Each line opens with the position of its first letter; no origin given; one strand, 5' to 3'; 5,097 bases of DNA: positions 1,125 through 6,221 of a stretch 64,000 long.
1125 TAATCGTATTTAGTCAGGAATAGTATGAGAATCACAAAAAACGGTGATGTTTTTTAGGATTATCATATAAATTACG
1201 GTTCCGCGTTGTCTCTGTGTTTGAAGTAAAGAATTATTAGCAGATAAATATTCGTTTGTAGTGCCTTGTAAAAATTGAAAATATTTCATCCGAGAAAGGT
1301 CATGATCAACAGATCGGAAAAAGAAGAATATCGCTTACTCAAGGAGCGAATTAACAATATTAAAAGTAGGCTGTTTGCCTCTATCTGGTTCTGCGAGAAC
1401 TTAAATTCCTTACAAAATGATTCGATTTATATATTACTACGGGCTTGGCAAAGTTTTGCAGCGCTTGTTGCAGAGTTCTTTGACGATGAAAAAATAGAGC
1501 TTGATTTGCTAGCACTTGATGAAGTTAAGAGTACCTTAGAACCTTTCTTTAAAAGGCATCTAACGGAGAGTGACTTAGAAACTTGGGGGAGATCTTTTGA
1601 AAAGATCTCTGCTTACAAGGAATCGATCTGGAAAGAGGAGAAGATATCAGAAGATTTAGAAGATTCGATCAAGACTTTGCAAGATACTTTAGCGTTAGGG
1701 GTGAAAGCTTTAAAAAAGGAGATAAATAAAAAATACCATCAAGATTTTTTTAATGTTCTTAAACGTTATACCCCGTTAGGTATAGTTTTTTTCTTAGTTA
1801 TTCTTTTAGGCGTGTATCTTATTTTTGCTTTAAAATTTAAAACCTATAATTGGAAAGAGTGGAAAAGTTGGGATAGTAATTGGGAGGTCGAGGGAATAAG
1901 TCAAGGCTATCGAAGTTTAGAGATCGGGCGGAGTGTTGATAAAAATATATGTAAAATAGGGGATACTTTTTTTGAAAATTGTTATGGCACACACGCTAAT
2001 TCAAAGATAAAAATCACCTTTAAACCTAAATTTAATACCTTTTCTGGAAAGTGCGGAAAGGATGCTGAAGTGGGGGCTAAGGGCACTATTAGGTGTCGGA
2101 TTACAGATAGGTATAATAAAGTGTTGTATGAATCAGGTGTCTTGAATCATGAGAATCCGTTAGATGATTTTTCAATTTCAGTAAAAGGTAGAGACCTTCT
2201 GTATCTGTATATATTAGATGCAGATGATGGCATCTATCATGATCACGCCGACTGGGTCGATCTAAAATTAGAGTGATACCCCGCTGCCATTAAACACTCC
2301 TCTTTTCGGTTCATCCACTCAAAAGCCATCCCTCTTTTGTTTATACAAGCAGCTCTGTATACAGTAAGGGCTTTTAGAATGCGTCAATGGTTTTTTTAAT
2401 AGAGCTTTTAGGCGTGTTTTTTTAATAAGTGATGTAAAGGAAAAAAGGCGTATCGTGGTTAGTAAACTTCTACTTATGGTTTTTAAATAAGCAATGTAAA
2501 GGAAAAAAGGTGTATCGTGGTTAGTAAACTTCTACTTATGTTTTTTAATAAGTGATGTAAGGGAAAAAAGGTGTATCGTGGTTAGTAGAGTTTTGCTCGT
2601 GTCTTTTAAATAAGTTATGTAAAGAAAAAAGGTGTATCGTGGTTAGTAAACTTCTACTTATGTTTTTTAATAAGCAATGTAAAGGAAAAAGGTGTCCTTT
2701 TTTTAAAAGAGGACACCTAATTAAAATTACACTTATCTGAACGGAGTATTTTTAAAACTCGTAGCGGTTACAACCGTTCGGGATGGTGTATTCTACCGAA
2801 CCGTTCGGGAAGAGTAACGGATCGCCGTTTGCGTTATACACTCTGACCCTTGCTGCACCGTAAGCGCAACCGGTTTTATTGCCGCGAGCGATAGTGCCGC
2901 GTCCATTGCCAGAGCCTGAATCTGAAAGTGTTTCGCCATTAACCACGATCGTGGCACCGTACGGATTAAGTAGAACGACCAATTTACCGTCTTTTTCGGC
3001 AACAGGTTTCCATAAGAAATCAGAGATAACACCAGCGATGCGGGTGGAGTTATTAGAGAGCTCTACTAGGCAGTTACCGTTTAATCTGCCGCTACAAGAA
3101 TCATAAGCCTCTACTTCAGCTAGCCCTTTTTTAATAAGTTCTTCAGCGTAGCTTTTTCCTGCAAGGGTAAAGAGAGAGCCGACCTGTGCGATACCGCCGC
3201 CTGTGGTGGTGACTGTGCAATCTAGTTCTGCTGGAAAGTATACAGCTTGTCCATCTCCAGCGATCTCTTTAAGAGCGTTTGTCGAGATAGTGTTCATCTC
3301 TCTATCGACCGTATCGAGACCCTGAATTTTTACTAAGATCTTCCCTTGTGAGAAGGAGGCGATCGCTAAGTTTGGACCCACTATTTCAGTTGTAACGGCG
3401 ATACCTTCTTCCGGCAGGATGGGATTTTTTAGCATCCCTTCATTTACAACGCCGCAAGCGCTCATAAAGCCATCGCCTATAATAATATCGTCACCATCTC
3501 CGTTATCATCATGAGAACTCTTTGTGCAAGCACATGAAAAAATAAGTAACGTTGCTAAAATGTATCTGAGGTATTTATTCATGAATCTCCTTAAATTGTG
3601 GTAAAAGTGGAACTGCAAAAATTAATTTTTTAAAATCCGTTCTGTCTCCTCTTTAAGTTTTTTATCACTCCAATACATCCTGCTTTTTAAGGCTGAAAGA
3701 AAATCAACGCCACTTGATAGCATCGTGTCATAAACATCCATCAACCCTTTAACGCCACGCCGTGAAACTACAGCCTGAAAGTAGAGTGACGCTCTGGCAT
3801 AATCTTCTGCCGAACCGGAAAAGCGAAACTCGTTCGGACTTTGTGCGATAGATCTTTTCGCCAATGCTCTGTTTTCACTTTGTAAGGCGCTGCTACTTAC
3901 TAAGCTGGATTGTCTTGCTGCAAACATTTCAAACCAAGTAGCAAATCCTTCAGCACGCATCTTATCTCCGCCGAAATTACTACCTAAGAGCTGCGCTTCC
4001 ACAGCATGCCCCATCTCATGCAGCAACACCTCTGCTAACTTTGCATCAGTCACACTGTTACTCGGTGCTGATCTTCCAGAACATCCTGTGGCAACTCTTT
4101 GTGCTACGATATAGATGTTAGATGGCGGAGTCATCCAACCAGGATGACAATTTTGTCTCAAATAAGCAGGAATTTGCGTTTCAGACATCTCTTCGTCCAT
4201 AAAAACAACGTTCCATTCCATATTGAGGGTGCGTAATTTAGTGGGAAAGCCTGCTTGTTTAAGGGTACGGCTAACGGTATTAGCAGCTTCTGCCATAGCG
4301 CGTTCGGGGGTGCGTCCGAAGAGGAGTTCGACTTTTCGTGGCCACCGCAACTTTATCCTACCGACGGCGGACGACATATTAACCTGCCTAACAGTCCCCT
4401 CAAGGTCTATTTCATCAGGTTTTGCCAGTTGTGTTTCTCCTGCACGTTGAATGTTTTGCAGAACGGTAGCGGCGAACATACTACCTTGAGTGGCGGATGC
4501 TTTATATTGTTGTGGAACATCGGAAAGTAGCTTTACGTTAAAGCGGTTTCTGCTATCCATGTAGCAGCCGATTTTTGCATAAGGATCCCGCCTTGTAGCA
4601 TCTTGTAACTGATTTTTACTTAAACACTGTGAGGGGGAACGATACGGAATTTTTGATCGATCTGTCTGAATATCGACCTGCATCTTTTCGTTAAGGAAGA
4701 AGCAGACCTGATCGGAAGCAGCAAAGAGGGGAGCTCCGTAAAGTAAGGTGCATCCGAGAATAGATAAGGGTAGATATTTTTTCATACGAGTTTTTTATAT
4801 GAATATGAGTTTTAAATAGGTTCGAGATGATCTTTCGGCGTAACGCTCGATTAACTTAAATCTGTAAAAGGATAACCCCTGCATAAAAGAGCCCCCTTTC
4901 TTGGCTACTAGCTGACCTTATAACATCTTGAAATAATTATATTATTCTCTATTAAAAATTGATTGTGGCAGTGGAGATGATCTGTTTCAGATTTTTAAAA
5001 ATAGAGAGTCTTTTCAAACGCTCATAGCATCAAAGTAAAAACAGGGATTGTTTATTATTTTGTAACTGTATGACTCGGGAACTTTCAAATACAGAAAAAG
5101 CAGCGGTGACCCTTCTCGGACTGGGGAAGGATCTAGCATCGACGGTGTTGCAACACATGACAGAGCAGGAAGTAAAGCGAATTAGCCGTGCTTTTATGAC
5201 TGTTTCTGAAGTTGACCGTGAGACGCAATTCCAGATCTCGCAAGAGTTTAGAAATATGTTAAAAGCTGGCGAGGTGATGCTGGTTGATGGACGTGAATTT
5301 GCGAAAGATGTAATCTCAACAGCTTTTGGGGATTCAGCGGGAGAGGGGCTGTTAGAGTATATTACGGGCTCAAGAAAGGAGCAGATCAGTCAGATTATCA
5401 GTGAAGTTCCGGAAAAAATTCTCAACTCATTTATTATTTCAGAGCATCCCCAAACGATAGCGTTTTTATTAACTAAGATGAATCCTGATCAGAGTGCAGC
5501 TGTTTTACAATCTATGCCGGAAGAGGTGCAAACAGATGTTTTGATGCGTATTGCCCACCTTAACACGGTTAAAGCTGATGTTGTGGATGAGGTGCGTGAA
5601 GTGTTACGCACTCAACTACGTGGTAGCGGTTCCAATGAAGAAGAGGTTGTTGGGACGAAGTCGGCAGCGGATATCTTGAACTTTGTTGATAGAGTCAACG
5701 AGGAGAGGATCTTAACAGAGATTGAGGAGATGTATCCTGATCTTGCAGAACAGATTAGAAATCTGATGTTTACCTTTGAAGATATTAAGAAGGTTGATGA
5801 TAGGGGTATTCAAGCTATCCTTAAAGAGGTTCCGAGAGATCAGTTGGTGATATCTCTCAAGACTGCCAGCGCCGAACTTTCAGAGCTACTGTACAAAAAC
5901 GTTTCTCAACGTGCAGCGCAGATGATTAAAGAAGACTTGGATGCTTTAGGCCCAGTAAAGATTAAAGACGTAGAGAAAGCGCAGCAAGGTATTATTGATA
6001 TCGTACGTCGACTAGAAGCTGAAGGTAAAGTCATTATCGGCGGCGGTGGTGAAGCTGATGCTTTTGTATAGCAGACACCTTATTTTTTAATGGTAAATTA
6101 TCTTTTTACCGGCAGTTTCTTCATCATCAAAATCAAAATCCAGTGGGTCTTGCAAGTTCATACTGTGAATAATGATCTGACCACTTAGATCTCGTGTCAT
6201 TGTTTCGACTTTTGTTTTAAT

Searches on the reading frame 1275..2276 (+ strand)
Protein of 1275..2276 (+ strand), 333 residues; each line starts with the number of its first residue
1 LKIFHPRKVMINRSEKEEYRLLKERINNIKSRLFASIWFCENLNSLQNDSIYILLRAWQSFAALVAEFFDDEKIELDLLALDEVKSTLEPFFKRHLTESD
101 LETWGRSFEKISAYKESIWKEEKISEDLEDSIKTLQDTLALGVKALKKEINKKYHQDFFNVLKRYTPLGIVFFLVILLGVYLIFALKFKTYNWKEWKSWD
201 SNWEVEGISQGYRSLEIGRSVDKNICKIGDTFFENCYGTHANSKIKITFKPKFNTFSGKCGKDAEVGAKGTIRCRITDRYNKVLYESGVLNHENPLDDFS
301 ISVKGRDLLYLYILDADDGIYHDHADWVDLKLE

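Call 89: search_protein_families(library=pfam, proteins=[window:1275-2276:+], max_evalue=0.00001)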
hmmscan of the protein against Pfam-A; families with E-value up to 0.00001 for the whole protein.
window:1275-2276:+ (333 aa): 1 family
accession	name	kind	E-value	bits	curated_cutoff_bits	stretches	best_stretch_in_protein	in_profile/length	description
PF08305.17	NPCBM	-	1.6e-24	86.9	23.9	1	200-332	5-136/137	NPCBM/NEW2 domain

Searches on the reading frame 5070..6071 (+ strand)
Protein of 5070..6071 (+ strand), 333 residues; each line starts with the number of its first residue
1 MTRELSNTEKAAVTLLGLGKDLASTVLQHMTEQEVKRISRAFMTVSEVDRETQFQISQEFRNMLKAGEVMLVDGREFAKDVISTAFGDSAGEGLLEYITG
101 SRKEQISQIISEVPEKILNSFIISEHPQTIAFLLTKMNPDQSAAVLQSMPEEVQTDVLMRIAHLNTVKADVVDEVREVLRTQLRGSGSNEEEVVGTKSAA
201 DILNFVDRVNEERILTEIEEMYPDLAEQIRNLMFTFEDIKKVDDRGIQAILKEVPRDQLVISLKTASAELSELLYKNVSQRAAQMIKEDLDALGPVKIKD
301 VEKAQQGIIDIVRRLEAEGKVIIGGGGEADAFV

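Call 89: search_protein_families(library=pfam, proteins=[window:5070-6071:+], max_evalue=0.00001)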
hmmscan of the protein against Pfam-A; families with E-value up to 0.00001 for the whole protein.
window:5070-6071:+ (333 aa): 4 families
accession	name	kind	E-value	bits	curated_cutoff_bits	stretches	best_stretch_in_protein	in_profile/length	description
PF01706.21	FliG_C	-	4e-42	143.3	23.3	1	217-323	2-108/108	FliG C-terminal domain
PF14842.11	FliG_N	-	1.2e-29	103.4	25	2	4-104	1-101/104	FliG N-terminal domain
PF14841.11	FliG_M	-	1.3e-27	96.3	25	1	117-189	3-75/76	FliG middle domain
PF03448.22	MgtE_N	-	5.9e-08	33.6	25.9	0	103-161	27-85/102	MgtE intracellular N domain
